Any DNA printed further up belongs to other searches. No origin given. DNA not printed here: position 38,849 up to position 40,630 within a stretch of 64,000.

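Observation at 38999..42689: mtnP - SEDS - class-B PBP operon in which the PBP has lost the SxxK and KTG catalytic motifs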

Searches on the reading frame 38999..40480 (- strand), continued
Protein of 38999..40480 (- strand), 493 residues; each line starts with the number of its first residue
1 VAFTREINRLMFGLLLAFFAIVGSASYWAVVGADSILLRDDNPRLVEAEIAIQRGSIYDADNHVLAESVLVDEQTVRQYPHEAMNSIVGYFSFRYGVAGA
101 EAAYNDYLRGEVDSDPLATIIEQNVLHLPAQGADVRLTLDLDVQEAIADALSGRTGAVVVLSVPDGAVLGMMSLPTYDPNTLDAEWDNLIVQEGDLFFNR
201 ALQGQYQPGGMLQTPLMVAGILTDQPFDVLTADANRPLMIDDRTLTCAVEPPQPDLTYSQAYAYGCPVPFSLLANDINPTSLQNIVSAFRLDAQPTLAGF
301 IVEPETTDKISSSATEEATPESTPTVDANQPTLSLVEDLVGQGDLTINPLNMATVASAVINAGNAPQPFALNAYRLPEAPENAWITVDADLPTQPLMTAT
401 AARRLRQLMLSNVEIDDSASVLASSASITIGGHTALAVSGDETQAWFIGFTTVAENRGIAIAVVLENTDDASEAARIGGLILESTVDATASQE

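Call 72: find_homologous_proteins(query=P0255, max_evalue=1e-10)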
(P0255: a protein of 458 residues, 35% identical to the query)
Query P0255 (458 aa): 203 proteins with E <= 1e-10 among 8000 candidates; the best 120 are listed.
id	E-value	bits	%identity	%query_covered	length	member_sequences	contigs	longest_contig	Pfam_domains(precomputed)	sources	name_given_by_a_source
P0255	2.5e-295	998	100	100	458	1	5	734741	PF21922.2,PF00905.28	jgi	jgi:penicillin-binding protein A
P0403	1.2e-117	412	48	97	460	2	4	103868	PF21922.2,PF00905.28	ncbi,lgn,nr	ncbi:MAG: hypothetical protein L0332_32870 [Chloroflexi bacterium]|nr:hypothetical protein [Chlorofl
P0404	6.1e-116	406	48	92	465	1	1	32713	PF21922.2,PF00905.28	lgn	-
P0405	1.1e-114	402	46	97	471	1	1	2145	PF21922.2,PF00905.28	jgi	-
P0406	1.1e-114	402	44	98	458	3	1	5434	PF21922.2,PF00905.28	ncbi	-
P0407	1.2e-114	402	46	98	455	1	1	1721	PF21922.2,PF00905.28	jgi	jgi:peptidoglycan glycosyltransferase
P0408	1.9e-114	401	45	98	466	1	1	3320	PF21922.2,PF00905.28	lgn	-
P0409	4.4e-114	400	46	97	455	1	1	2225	PF21922.2,PF00905.28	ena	-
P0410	5.8e-114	400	45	97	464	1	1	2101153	PF21922.2,PF00905.28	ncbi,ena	-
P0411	8.8e-114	399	47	98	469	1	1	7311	PF21922.2,PF00905.28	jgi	jgi:peptidoglycan glycosyltransferase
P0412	2.3e-112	394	47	97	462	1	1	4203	PF21922.2,PF00905.28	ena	-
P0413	8.5e-112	393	47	97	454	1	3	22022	PF21922.2,PF00905.28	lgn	-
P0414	1.8e-111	391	46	97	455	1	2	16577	PF21922.2,PF00905.28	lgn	-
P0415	1.8e-111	391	45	92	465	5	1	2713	PF21922.2,PF00905.28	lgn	-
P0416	2.8e-111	391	45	98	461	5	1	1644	PF21922.2,PF00905.28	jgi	jgi:peptidoglycan glycosyltransferase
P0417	4.4e-110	387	47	92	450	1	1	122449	PF21922.2,PF00905.28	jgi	-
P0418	5.5e-110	387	46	97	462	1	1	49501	PF21922.2,PF00905.28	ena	-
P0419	6.1e-110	386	44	97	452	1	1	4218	PF21922.2,PF00905.28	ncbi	ncbi:MAG: penicillin-binding transpeptidase domain-containing protein [Chloroflexota bacterium]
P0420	1.0e-109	386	44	98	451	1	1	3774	PF21922.2,PF00905.28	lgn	-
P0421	1.3e-109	385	47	97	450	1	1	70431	PF21922.2,PF00905.28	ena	-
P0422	1.7e-109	385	46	98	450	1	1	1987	PF21922.2,PF00905.28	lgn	-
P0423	2.2e-109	385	45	97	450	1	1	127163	PF21922.2,PF00905.28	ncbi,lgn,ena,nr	ncbi:MAG: penicillin-binding transpeptidase domain-containing protein [Candidatus Promineifilaceae b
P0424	2.0e-108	381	46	95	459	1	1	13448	PF21922.2,PF00905.28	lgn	-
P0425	3.8e-108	381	44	95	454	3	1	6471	PF21922.2,PF00905.28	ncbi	-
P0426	1.3e-107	379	47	93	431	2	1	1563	PF21922.2,PF00905.28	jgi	jgi:peptidoglycan glycosyltransferase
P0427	2.8e-107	378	42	99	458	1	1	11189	PF21922.2,PF00905.28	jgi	jgi:peptidoglycan glycosyltransferase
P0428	3.8e-107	377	45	96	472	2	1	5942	PF21922.2,PF00905.28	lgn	-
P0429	5.5e-107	377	46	98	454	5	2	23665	PF21922.2,PF00905.28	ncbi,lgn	ncbi:MAG: penicillin-binding transpeptidase domain-containing protein [Chloroflexota bacterium]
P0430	1.3e-106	375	45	98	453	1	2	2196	PF21922.2,PF00905.28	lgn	-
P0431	1.4e-106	375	45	94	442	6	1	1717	PF21922.2,PF00905.28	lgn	-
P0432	3.1e-106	374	45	94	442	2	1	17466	PF21922.2,PF00905.28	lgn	-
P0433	4.9e-106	374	44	95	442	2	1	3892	PF21922.2,PF00905.28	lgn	-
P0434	5.8e-106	373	46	96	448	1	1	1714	PF21922.2,PF00905.28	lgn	-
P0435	6.2e-106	373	46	98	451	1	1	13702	PF21922.2,PF00905.28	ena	-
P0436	3.4e-105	371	46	97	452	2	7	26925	PF21922.2,PF00905.28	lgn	-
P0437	4.9e-105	370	44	95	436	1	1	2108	PF21922.2,PF00905.28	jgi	jgi:peptidoglycan glycosyltransferase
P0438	6.0e-105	370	42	97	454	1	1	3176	PF21922.2,PF00905.28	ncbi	-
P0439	7.9e-105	370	42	97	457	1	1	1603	PF21922.2,PF00905.28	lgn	-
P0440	1.8e-104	368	47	91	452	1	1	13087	PF21922.2,PF00905.28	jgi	jgi:peptidoglycan glycosyltransferase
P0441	2.1e-104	368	42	98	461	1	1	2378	PF21922.2,PF00905.28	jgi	-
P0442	4.7e-104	367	44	99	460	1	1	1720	PF21922.2,PF00905.28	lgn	-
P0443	8.2e-104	366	42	99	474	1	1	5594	PF21922.2,PF00905.28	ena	-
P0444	2.5e-103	365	44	95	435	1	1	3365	PF21922.2,PF00905.28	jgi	jgi:peptidoglycan glycosyltransferase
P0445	3.3e-103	364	41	97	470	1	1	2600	PF21922.2,PF00905.28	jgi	jgi:peptidoglycan glycosyltransferase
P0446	4.0e-103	364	44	98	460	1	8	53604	PF21922.2,PF00905.28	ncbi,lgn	ncbi:MAG: penicillin-binding transpeptidase domain-containing protein [Anaerolineae bacterium]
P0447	1.8e-102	362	45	95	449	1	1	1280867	PF21922.2,PF00905.28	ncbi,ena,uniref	ncbi:penicillin-binding transpeptidase domain-containing protein [Candidatus Leptofilum sp.]|uniref:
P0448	3.6e-102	361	40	97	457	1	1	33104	PF21922.2,PF00905.28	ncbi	-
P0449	5.4e-102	360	41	97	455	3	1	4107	PF21922.2,PF00905.28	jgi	jgi:peptidoglycan glycosyltransferase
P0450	1.5e-101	359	47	97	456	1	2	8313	PF21922.2,PF00905.28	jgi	jgi:peptidoglycan glycosyltransferase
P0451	1.8e-101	358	44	98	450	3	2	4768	PF21922.2,PF00905.28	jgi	jgi:peptidoglycan glycosyltransferase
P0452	5.1e-101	357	42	93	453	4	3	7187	PF21922.2,PF00905.28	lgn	-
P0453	6.4e-101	357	45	97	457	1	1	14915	PF21922.2,PF00905.28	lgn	-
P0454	4.4e-100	354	44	96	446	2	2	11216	PF21922.2,PF00905.28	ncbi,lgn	ncbi:MAG: penicillin-binding transpeptidase domain-containing protein [Candidatus Promineifilaceae b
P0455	8.4e-100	353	43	96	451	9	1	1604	PF21922.2,PF00905.28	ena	-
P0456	1.1e-99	353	44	94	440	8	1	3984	PF21922.2,PF00905.28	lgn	-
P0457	1.9e-99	352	44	96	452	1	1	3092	PF21922.2,PF00905.28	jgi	jgi:peptidoglycan glycosyltransferase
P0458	2.4e-99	352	43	96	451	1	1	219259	PF21922.2,PF00905.28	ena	-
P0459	3.5e-99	351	43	98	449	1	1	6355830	PF21922.2,PF00905.28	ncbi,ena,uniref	ncbi:penicillin-binding transpeptidase domain-containing protein [Candidatus Leptofilum sp.]|uniref:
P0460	4.3e-99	351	43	96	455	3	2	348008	PF03717.21,PF21922.2,PF00905.28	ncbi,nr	ncbi:MAG: hypothetical protein H6659_00460 [Ardenticatenaceae bacterium]|nr:hypothetical protein [Ar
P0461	6.4e-99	350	41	95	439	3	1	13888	PF21922.2,PF00905.28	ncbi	-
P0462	8.8e-99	350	43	97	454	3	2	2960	PF21922.2,PF00905.28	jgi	-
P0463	9.5e-99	350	44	94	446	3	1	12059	PF21922.2,PF00905.28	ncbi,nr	ncbi:MAG: hypothetical protein KC445_05400 [Anaerolineales bacterium]|nr:hypothetical protein [Anaer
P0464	1.6e-98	349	43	98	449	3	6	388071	PF21922.2,PF00905.28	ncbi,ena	-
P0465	1.9e-98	349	44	98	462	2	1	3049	PF21922.2,PF00905.28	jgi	jgi:peptidoglycan glycosyltransferase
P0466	2.7e-98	348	44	98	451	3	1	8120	PF21922.2,PF00905.28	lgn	-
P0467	3.5e-98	348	41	96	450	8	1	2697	PF21922.2,PF00905.28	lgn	-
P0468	4.2e-98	347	44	97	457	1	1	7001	PF21922.2,PF00905.28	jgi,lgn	jgi:peptidoglycan glycosyltransferase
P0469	4.7e-98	347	44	95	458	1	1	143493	PF21922.2,PF00905.28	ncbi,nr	ncbi:MAG: hypothetical protein IPM39_23235 [Chloroflexi bacterium]|nr:hypothetical protein [Chlorofl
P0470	1.0e-97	346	44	92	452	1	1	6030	PF21922.2,PF00905.28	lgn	-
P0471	1.8e-97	345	42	97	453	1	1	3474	PF21922.2,PF00905.28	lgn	-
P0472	3.2e-97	345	44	96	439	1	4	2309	PF21922.2,PF00905.28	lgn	-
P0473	3.5e-97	344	43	98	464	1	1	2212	PF21922.2,PF00905.28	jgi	-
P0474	6.0e-97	344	43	98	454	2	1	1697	PF21922.2,PF00905.28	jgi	jgi:penicillin-binding protein A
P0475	1.0e-96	343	47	88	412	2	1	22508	PF21922.2,PF00905.28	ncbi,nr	ncbi:MAG: penicillin-binding transpeptidase domain-containing protein, partial [Candidatus Promineif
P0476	2.0e-96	342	42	97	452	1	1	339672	PF21922.2,PF00905.28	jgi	jgi:penicillin-binding protein A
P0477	4.1e-96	341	42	96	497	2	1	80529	PF21922.2,PF00905.28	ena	-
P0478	4.1e-96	341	42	97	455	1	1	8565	PF21922.2,PF00905.28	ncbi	-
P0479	4.4e-96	341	46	86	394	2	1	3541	PF21922.2,PF00905.28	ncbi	-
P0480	1.6e-95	339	45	96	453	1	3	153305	PF21922.2,PF00905.28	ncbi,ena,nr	ncbi:MAG: hypothetical protein KBE23_08805 [Chloroflexi bacterium]|nr:hypothetical protein [Chlorofl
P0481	2.1e-95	339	44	94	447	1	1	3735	PF21922.2,PF00905.28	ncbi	-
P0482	3.1e-95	338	42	91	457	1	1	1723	PF21922.2,PF00905.28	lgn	-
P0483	4.5e-95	337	42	96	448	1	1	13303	PF21922.2,PF00905.28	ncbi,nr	ncbi:MAG: hypothetical protein GY805_11000 [Chloroflexi bacterium]|nr:hypothetical protein [Chlorofl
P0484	8.8e-95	336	41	97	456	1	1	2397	PF21922.2,PF00905.28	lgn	-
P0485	1.2e-94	336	43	96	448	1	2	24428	PF21922.2,PF00905.28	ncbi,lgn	-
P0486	4.7e-94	334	42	95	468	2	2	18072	PF21922.2,PF00905.28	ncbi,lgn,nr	ncbi:MAG: hypothetical protein IAE79_07375 [Anaerolinea sp.]|nr:hypothetical protein [Anaerolinea sp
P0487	5.4e-94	334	43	85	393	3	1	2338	PF21922.2,PF00905.28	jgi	jgi:peptidoglycan glycosyltransferase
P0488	5.9e-94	334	40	98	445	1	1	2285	PF21922.2,PF00905.28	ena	-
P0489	2.2e-93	332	42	96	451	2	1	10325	PF21922.2,PF00905.28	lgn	-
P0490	2.8e-93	332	42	97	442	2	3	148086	PF21922.2,PF00905.28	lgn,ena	-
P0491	3.4e-93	331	44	95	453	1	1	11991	PF21922.2,PF00905.28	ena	-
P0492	1.7e-92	329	40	99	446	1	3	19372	PF21922.2,PF00905.28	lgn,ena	-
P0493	3.9e-92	328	41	96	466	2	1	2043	PF21922.2,PF00905.28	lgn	-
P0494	3.9e-92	328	41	97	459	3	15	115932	PF21922.2,PF00905.28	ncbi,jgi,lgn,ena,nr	ncbi:MAG: hypothetical protein GWP61_27825 [Chloroflexi bacterium]|jgi:peptidoglycan glycosyltransfe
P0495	1.9e-91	325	41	98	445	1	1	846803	PF21922.2,PF00905.28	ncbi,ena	-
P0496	9.3e-91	323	41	94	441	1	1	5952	PF21922.2,PF00905.28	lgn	-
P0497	1.7e-90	322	40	98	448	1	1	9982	PF21922.2,PF00905.28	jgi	jgi:penicillin-binding protein A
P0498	3.1e-90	321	41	96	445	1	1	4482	PF21922.2,PF00905.28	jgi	jgi:peptidoglycan glycosyltransferase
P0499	3.3e-90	321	40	96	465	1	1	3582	PF21922.2,PF00905.28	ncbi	-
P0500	4.6e-90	321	42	94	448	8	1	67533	PF21922.2,PF00905.28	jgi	-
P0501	9.8e-90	320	43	93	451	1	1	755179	PF21922.2,PF00905.28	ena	-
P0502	1.4e-89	319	42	95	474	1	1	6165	PF00905.28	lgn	-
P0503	2.9e-89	318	44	98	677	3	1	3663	PF01098.25,PF21922.2,PF00905.28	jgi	jgi:cell division protein FtsI/penicillin-binding protein 2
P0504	3.2e-88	315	41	93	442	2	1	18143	PF21922.2,PF00905.28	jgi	jgi:penicillin-binding protein A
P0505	6.8e-88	314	41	97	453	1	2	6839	PF21922.2,PF00905.28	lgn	-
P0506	9.1e-88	313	43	95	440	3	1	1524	PF21922.2,PF00905.28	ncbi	-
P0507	3.0e-87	312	45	88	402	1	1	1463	PF21922.2,PF00905.28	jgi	jgi:peptidoglycan glycosyltransferase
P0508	3.9e-87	311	40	98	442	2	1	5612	PF21922.2,PF00905.28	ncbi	-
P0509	1.2e-86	310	41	99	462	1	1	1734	PF21922.2,PF00905.28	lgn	-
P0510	4.6e-86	308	42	95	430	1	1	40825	PF03717.21,PF21922.2,PF00905.28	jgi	jgi:peptidoglycan glycosyltransferase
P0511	4.9e-86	308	41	97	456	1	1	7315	PF21922.2,PF00905.28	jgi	jgi:peptidoglycan glycosyltransferase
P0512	5.4e-86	308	40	99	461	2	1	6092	PF03717.21,PF21922.2,PF00905.28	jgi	jgi:penicillin-binding protein A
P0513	2.1e-85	306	43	97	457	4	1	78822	PF21922.2,PF00905.28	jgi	jgi:penicillin-binding protein A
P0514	3.2e-85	305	43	92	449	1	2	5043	PF21922.2,PF00905.28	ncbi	-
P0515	1.8e-84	303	41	89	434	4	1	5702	PF21922.2,PF00905.28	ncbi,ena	-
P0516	7.2e-82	294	45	78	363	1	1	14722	PF21922.2,PF00905.28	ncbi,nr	ncbi:MAG: penicillin-binding transpeptidase domain-containing protein, partial [Anaerolineae bacteri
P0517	1.1e-81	293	41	97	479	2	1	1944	PF21922.2,PF00905.28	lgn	-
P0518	8.9e-81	290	41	96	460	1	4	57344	PF21922.2,PF00905.28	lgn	-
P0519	2.1e-78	283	40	98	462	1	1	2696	PF21922.2,PF00905.28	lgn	-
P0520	8.6e-78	280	40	95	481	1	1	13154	PF21922.2,PF00905.28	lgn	-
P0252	9.8e-77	277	40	96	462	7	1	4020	PF21922.2,PF00905.28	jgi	jgi:peptidoglycan glycosyltransferase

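Call 74: find_encoding_contigs(protein=P0459, flank=10000, max_places=1)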
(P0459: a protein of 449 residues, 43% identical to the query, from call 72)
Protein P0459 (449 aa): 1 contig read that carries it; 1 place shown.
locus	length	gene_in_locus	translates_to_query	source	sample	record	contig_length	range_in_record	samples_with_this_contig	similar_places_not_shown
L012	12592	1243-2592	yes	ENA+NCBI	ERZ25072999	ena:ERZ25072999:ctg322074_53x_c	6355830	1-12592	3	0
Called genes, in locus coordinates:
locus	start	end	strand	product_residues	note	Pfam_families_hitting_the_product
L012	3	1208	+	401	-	?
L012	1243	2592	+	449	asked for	PF21922:PBP_dimer_2, PF00905:Transpeptidase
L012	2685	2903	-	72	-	-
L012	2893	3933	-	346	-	PF00005:ABC_tran, PF08352:oligo_HPY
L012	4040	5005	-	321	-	PF00005:ABC_tran, PF02463:SMC_N, PF13304:AAA_21, PF08352:oligo_HPY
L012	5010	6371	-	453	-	PF12911:OppC_N (weak), PF00528:BPD_transp_1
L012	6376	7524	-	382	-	PF00528:BPD_transp_1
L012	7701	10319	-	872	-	-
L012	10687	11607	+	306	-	PF01678:DAP_epimerase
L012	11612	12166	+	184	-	PF03473:MOSC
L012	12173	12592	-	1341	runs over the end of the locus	PF01839:FG-GAP (faint), PF03150:CCP_MauG, PF13517:FG-GAP_3, PF07593:UnbV_ASPIC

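Call 78: find_encoding_contigs(protein=P0447, flank=10000, max_places=1)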
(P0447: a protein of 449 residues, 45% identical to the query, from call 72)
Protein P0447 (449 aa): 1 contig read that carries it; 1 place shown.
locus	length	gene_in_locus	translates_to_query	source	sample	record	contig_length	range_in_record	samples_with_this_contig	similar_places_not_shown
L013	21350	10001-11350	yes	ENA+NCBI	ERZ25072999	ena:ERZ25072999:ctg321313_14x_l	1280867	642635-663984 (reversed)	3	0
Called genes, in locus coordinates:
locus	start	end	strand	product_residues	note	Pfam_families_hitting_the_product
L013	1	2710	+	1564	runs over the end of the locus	PF00069:Pkinase, PF07714:PK_Tyr_Ser-Thr, PF20703:nSTAND1, PF23381:Beta-prop_IFT122_1st, PF23414:Beta-prop_EML_2, PF24105:Beta-prop_CAF1B_HIR1, PF24807:WD40_CDC20-Fz, PF24814:WD40_Prp19, +122 more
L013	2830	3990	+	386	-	PF00155:Aminotran_1_2, PF00266:Aminotran_5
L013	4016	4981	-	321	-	PF08279:HTH_11, PF25213:HVO_A0261_N (faint), PF13280:WYL, PF25583:WCX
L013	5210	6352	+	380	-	PF00072:Response_reg, PF00512:HisKA (weak), PF02518:HATPase_c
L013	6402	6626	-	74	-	-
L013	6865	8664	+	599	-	PF04519:Bactofilin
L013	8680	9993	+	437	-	PF01098:FTSW_RODA_SPOVE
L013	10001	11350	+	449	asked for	PF21922:PBP_dimer_2, PF00905:Transpeptidase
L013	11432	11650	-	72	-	-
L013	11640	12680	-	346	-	PF00005:ABC_tran, PF02463:SMC_N (faint), PF08352:oligo_HPY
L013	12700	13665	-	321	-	PF00005:ABC_tran, PF02463:SMC_N (weak), PF13304:AAA_21, PF08352:oligo_HPY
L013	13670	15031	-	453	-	PF12911:OppC_N (faint), PF00528:BPD_transp_1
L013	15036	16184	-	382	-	PF00528:BPD_transp_1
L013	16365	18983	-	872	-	-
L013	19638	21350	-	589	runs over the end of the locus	-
